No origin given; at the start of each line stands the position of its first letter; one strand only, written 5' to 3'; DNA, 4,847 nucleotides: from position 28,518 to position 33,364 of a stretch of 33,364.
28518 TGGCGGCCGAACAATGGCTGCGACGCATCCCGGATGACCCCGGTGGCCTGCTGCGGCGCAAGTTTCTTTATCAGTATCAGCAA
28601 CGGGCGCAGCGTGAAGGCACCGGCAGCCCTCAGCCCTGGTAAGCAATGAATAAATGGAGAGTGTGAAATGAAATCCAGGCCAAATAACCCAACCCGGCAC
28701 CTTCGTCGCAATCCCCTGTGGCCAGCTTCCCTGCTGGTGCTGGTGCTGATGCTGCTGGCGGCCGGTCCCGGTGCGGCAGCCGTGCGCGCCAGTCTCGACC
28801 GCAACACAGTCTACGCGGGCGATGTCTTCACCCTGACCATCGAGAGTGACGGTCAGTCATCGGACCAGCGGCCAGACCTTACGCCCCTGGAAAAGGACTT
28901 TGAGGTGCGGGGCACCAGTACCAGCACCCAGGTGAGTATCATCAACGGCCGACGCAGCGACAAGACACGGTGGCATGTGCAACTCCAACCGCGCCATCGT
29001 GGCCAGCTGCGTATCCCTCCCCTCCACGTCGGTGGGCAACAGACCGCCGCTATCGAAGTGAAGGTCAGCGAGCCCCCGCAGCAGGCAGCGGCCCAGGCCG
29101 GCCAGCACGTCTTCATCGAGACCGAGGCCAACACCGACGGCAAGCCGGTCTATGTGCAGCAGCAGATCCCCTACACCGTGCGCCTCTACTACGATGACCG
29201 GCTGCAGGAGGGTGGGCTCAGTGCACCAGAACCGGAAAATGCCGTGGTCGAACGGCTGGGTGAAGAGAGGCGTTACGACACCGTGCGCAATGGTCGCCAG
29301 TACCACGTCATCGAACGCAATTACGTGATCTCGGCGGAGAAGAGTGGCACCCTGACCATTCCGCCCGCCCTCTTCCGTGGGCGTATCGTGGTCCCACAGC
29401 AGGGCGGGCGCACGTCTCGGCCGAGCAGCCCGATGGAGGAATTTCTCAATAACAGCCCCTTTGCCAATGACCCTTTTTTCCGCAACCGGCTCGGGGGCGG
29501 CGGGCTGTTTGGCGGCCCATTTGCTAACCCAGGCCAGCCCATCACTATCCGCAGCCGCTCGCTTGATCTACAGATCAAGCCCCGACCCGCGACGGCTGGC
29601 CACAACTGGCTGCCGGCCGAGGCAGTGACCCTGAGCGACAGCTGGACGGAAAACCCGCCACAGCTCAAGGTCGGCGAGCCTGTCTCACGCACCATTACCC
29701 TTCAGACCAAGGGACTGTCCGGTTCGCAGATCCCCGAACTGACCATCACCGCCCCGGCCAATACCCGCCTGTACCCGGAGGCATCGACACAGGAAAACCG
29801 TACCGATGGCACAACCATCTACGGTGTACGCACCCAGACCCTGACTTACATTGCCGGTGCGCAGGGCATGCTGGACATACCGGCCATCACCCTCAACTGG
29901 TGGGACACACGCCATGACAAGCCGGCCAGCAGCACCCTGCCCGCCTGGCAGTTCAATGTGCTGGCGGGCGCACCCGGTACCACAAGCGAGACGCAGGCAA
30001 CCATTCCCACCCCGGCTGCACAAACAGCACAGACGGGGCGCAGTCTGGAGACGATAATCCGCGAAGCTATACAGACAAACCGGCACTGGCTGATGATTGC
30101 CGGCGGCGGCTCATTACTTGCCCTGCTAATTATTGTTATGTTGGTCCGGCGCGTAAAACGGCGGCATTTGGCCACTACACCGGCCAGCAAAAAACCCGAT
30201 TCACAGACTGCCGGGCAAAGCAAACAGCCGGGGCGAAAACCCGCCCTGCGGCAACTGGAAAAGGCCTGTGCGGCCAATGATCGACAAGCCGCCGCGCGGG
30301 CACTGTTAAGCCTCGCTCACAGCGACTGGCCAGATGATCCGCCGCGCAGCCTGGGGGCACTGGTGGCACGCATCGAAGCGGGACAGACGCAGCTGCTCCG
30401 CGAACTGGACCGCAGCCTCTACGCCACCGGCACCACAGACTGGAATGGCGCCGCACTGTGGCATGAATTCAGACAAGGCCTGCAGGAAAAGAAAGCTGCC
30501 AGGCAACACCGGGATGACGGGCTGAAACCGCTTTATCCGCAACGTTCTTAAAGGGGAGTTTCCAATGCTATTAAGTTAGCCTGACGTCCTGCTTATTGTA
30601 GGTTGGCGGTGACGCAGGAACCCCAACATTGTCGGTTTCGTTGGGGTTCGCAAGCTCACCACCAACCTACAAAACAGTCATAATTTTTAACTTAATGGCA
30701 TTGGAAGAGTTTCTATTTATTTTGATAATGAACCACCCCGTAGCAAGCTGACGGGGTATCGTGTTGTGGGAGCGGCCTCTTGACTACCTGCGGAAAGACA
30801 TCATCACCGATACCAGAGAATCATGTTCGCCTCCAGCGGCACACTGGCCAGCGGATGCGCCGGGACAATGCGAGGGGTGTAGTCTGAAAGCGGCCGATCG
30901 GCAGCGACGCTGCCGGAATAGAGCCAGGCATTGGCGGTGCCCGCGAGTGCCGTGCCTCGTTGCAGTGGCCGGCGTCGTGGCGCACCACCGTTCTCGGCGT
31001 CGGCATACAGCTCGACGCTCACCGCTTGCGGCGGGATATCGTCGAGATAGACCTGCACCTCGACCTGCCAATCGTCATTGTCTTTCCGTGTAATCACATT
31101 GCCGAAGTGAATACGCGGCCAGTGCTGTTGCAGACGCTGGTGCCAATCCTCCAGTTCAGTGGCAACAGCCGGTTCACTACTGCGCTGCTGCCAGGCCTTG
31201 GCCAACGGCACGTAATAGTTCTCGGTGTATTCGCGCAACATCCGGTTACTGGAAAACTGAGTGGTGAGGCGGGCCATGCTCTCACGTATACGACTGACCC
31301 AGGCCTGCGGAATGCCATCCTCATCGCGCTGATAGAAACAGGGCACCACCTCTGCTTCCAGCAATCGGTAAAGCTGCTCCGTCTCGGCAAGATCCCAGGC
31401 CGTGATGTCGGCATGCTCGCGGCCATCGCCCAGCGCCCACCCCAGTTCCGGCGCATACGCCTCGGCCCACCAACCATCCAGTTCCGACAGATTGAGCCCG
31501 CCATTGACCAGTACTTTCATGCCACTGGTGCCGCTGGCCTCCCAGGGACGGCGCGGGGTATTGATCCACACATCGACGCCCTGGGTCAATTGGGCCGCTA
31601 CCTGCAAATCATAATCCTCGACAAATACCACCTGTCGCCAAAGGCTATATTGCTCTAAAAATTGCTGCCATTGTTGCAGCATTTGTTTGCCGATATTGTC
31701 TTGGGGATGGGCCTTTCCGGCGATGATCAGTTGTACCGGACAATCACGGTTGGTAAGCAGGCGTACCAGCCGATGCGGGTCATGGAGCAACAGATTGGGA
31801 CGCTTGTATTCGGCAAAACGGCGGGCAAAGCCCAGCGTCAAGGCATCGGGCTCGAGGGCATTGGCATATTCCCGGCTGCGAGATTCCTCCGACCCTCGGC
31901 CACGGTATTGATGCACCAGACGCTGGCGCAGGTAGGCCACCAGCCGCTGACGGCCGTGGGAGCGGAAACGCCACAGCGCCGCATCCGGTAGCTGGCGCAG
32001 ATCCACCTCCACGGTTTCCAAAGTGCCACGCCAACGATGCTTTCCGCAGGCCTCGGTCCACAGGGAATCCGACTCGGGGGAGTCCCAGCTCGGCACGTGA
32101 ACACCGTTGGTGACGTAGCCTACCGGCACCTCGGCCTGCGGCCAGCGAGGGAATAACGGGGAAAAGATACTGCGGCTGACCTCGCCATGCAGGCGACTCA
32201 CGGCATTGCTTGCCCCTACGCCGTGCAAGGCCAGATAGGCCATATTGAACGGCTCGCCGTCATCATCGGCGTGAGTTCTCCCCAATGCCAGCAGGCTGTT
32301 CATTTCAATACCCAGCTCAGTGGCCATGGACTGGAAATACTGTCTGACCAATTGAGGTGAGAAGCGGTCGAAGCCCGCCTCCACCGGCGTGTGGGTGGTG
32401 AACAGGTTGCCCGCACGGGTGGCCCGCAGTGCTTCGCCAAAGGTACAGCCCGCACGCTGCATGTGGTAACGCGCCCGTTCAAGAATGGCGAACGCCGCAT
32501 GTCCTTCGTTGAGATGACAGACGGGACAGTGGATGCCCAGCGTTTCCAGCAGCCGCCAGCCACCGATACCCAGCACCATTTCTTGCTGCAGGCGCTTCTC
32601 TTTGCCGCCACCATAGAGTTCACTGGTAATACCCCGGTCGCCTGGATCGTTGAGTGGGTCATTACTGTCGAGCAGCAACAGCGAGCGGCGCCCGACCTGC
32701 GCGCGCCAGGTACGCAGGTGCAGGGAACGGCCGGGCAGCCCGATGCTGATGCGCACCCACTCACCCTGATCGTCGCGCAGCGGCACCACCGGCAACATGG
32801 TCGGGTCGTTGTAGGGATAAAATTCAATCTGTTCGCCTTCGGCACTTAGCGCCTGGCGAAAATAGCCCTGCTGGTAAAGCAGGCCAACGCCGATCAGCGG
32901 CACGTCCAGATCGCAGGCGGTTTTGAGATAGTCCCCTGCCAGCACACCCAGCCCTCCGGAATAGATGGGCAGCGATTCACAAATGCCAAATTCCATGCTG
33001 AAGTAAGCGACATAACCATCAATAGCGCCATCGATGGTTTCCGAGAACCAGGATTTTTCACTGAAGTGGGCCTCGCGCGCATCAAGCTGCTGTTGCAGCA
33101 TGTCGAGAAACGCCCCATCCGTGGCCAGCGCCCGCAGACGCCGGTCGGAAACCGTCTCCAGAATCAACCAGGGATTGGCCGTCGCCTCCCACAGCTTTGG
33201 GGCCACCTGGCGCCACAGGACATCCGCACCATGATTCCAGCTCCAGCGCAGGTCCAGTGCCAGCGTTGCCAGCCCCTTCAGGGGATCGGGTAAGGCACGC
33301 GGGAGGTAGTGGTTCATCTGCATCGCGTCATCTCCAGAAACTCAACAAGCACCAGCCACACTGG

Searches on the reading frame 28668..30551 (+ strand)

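Call 21: search_protein_families(library=pfam, proteins=[window:28668-30551:+], max_evalue=0.001)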
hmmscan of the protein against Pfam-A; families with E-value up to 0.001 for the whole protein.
window:28668-30551:+ (627 aa): 2 families
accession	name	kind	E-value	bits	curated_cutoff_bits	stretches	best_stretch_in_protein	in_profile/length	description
PF13584.12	BatD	-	2.3e-32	111.9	24.1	2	41-133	1-92/92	BatD DUF11 like domain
PF25607.1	DUF7939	-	1.2e-16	61.3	27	1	524-606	2-79/81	Domain of unknown function (DUF7939)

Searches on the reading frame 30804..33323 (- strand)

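Call 21: search_protein_families(library=pfam, proteins=[window:30804-33323:-], max_evalue=0.001)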
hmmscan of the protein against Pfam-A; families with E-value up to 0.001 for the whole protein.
window:30804-33323:- (839 aa): 2 families
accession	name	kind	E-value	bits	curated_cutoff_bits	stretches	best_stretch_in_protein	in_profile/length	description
PF11897.13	DUF3417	-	1e-28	100.4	25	1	11-118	1-109/109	Protein of unknown function (DUF3417)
PF00343.26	Phosphorylase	-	5.6e-25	88.2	27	2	268-617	219-579/713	Carbohydrate phosphorylase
